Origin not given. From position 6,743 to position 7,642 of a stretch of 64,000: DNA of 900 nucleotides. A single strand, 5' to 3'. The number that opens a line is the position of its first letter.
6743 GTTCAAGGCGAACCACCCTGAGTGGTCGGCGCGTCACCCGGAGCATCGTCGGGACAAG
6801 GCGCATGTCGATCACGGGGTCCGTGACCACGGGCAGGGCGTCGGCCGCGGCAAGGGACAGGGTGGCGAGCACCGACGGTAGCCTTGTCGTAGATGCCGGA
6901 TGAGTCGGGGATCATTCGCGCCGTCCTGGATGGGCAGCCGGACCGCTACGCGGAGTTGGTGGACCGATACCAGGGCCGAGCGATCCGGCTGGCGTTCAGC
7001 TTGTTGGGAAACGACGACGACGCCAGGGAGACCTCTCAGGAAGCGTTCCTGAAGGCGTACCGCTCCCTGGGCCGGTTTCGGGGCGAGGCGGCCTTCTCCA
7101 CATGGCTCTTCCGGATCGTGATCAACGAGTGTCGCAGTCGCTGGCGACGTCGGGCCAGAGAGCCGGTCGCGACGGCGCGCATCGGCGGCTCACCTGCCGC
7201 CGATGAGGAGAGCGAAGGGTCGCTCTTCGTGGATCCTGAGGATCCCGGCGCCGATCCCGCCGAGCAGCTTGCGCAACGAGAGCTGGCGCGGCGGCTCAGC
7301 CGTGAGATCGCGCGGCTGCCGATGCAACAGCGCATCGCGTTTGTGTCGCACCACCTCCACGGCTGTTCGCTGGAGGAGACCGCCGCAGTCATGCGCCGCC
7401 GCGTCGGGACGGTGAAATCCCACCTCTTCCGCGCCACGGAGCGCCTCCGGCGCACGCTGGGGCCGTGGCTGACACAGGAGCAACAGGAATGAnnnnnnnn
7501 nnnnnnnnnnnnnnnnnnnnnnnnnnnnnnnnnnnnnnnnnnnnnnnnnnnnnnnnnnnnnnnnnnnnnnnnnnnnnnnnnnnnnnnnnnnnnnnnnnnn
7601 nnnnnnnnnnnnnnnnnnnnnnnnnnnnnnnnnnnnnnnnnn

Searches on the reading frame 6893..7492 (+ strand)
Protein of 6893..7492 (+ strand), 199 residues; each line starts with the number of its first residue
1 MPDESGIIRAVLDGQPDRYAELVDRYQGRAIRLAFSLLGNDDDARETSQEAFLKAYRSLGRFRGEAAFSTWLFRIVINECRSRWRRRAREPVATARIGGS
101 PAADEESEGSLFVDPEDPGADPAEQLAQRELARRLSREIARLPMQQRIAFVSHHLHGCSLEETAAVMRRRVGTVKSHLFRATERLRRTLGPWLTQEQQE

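Call 27: search_protein_families(library=pfam, proteins=[window:6893-7492:+])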
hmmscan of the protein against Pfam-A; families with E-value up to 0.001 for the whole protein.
window:6893-7492:+ (199 aa): 3 families
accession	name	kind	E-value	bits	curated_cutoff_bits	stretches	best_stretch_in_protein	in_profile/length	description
PF04542.20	Sigma70_r2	-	7e-17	61.4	24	1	22-89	1-70/71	Sigma-70 region 2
PF08281.18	Sigma70_r4_2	-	2.9e-12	46.5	25.7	1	133-185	2-54/54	Sigma-70, region 4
PF04545.22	Sigma70_r4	-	9.4e-05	22.3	24.1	1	139-186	2-49/50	Sigma-70, region 4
